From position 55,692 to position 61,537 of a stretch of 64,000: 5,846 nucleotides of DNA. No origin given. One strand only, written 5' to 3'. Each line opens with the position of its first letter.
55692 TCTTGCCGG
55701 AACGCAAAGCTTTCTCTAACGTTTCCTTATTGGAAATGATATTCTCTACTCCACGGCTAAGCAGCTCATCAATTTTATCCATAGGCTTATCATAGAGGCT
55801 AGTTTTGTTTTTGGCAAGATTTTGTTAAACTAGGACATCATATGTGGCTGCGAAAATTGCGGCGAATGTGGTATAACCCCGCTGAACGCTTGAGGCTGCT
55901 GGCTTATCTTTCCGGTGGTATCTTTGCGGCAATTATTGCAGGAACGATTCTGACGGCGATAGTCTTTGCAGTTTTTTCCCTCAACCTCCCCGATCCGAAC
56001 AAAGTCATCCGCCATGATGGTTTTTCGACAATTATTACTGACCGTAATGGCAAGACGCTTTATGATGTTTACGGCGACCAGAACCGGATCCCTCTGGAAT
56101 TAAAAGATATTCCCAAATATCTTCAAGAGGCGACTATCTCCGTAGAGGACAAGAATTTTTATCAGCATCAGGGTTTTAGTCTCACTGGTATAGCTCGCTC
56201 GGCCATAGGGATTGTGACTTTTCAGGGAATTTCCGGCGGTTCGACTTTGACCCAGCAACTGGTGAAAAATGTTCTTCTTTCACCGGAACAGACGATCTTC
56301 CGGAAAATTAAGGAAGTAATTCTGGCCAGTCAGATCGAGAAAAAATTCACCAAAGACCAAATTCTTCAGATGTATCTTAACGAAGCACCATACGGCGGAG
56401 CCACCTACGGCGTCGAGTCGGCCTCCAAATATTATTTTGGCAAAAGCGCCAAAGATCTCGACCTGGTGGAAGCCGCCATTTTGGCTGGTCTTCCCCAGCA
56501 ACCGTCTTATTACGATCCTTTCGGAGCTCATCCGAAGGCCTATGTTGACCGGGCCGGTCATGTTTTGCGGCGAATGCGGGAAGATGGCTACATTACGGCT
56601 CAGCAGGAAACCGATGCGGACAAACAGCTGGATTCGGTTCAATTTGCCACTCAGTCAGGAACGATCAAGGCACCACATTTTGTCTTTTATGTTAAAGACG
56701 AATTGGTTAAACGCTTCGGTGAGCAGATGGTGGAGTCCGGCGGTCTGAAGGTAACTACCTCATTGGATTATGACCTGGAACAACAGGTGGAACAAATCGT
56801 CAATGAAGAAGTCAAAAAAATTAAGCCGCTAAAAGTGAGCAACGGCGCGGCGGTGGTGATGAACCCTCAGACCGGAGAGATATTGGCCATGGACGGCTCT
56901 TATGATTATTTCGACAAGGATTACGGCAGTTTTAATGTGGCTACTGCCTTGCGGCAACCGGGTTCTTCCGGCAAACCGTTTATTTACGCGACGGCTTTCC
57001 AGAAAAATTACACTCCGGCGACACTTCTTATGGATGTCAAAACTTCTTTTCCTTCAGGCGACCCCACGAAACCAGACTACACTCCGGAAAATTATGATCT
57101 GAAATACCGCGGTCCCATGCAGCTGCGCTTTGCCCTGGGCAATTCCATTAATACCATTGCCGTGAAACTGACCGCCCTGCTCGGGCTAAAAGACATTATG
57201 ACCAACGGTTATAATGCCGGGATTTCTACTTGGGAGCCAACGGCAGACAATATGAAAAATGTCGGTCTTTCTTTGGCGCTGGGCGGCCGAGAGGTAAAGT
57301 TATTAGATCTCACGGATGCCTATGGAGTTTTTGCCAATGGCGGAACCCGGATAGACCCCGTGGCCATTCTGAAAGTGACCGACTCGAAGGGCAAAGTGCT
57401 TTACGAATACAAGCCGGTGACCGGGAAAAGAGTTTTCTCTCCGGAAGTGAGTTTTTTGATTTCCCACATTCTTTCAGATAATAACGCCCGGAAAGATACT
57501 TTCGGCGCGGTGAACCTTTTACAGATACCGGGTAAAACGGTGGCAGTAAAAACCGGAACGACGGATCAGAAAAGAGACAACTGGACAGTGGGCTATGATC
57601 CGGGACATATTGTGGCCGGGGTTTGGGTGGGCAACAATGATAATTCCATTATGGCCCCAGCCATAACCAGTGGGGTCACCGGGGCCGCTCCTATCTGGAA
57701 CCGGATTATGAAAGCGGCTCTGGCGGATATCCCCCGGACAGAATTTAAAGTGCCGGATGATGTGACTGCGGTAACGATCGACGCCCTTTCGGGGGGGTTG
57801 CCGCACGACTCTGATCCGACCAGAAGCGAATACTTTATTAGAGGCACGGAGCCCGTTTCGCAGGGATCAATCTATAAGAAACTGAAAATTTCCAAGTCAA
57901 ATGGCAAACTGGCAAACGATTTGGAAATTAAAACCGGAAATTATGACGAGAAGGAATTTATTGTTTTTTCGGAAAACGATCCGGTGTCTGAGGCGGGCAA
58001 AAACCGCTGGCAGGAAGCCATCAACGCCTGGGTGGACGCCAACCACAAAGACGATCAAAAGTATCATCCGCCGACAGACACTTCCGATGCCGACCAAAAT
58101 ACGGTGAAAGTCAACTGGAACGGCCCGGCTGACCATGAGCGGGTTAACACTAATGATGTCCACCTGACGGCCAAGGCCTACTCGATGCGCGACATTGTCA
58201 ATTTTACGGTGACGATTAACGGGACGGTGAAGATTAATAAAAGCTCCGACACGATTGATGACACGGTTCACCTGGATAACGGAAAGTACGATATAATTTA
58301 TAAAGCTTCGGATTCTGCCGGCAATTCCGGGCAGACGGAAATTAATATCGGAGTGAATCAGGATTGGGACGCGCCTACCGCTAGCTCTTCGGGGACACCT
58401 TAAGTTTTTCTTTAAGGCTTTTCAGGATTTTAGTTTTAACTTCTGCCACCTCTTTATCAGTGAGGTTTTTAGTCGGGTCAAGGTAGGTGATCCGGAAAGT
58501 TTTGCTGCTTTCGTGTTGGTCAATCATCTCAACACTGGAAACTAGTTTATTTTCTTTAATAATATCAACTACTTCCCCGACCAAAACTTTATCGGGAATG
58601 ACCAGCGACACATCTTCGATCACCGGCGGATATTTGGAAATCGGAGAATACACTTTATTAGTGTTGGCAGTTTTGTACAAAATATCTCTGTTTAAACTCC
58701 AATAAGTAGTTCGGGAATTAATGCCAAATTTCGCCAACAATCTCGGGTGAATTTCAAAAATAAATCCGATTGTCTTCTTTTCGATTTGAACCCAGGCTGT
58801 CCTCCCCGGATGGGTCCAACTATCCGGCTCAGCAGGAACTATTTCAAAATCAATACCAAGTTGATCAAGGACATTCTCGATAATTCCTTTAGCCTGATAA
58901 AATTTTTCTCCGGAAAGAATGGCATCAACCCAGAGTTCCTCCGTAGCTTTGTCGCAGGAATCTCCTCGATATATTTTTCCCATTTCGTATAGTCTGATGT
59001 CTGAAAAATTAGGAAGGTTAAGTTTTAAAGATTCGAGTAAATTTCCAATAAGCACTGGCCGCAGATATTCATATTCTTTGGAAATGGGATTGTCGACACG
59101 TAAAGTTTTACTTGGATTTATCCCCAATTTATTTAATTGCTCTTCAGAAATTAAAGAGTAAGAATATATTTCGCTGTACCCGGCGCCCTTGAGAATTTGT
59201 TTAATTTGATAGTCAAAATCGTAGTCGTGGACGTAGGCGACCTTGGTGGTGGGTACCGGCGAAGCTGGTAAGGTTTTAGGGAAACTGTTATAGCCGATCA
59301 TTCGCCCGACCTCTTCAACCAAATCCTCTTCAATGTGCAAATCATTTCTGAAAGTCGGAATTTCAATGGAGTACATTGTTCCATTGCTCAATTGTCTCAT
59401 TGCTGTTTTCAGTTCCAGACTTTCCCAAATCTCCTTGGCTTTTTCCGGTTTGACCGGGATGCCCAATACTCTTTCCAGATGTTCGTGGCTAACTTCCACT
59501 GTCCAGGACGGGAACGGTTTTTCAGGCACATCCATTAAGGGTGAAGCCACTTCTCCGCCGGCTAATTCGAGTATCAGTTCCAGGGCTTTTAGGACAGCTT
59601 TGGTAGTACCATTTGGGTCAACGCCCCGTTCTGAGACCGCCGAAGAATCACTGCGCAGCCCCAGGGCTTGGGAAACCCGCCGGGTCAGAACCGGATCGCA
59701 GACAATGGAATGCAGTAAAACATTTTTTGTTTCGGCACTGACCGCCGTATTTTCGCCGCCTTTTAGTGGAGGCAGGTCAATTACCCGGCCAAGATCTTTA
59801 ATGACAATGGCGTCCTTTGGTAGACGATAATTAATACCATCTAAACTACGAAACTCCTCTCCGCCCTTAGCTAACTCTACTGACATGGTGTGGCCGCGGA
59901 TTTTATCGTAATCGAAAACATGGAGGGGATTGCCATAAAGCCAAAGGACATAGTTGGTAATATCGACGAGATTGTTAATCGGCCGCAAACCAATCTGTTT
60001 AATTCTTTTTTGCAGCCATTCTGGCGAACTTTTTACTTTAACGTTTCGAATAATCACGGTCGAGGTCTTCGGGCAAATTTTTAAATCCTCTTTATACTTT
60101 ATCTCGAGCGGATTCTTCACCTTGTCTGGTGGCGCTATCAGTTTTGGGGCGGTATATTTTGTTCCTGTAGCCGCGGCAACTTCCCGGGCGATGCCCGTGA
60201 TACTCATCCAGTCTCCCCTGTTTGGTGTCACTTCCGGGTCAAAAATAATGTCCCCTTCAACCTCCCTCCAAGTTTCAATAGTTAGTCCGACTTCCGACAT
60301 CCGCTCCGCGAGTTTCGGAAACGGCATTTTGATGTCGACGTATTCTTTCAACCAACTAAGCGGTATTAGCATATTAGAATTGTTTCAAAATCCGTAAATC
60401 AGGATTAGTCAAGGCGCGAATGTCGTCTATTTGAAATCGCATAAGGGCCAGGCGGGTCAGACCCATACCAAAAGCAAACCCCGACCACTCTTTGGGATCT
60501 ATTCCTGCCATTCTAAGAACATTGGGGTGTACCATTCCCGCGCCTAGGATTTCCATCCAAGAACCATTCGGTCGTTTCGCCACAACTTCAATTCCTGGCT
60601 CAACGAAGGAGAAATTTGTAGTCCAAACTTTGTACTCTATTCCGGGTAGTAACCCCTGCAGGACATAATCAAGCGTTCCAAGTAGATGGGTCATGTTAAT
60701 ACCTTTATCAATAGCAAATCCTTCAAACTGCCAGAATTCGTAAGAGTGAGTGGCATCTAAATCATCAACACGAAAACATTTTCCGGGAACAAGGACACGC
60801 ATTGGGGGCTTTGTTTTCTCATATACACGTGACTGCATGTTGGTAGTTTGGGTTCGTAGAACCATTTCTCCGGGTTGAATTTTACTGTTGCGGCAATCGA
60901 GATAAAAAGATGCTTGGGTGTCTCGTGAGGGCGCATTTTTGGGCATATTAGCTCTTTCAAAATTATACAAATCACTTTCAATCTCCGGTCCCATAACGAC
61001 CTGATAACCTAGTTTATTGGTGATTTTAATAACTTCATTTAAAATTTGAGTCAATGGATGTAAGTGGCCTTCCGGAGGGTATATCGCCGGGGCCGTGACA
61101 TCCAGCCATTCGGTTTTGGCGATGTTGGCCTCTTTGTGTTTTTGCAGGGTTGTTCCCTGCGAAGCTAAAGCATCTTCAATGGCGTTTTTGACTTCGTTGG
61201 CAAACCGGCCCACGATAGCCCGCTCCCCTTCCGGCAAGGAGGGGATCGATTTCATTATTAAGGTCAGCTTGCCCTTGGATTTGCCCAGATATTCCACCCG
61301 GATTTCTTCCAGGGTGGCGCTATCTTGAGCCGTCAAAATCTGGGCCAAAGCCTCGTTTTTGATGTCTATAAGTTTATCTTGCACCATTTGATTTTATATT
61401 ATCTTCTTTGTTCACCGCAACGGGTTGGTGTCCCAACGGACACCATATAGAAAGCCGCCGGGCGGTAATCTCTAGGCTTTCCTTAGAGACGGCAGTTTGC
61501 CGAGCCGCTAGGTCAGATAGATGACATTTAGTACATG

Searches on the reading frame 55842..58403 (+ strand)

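Call 43: search_protein_families(library=pfam, proteins=[window:55842-58403:+], max_evalue=0.001)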
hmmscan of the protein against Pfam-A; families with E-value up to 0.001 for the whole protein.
window:55842-58403:+ (853 aa): 2 families
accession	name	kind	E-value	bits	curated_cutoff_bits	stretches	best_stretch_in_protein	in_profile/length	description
PF00912.28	Transgly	-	1.1e-59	201.3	27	1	71-245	3-177/178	Transglycosylase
PF00905.27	Transpeptidase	-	4.7e-25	88.9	22.1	1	335-623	1-298/299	Penicillin binding protein transpeptidase domain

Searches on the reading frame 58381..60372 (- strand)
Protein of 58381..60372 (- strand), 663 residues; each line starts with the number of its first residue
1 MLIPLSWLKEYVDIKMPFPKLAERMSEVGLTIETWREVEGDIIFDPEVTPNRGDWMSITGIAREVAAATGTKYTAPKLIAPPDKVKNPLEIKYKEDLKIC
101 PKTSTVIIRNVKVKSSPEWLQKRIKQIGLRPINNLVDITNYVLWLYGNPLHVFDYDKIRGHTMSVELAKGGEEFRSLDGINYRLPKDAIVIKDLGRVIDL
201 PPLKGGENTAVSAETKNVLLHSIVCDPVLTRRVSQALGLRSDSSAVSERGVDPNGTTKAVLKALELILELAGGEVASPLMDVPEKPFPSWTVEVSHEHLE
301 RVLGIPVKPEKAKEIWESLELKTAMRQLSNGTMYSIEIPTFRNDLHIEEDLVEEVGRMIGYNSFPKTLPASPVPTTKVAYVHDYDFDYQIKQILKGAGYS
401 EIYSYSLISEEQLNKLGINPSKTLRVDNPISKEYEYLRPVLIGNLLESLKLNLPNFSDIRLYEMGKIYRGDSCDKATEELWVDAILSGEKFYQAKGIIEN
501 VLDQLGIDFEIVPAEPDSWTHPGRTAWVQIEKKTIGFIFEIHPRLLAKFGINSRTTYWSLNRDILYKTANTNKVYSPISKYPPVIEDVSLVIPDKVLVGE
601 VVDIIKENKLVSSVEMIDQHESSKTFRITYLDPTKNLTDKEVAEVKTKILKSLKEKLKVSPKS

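Call 43: search_protein_families(library=pfam, proteins=[window:58381-60372:-], max_evalue=0.001)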
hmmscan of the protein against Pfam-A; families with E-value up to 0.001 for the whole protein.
window:58381-60372:- (663 aa): 4 families
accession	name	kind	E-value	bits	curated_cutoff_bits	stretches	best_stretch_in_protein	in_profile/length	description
PF03483.22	B3_4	-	1.1e-54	185.1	29.3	1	100-272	2-174/174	B3/4 domain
PF17759.6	tRNA_synthFbeta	-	9.3e-42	143.4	22.4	1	365-560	2-212/214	Phenylalanyl tRNA synthetase beta chain CLM domain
PF03484.21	B5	-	4.1e-16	59.4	28.6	1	292-361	1-67/67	tRNA synthetase B5 domain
PF03147.19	FDX-ACB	-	7e-14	52.5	31.1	1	579-660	1-92/94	Ferredoxin-fold anticodon binding domain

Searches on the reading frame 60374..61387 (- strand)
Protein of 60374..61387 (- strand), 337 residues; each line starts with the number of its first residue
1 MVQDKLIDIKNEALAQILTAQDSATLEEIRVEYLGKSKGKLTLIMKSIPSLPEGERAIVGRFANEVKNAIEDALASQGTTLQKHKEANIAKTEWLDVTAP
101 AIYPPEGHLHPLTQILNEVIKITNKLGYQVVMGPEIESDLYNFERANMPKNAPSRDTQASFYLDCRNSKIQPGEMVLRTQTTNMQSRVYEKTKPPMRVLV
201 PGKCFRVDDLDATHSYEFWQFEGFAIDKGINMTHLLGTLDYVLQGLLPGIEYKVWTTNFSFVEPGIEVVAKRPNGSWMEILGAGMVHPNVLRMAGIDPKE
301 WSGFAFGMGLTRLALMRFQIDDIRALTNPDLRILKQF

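Call 43: search_protein_families(library=pfam, proteins=[window:60374-61387:-], max_evalue=0.001)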
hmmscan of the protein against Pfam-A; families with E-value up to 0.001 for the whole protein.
window:60374-61387:- (337 aa): 2 families
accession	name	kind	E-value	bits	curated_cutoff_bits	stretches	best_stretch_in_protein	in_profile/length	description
PF01409.25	tRNA-synt_2d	-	7.3e-75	252.1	19.8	1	95-337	2-246/246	tRNA synthetases class II core domain (F)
PF02912.23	Phe_tRNA-synt_N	-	4.5e-18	65.4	22.3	1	21-87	1-66/69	Aminoacyl tRNA synthetase class II, N-terminal domain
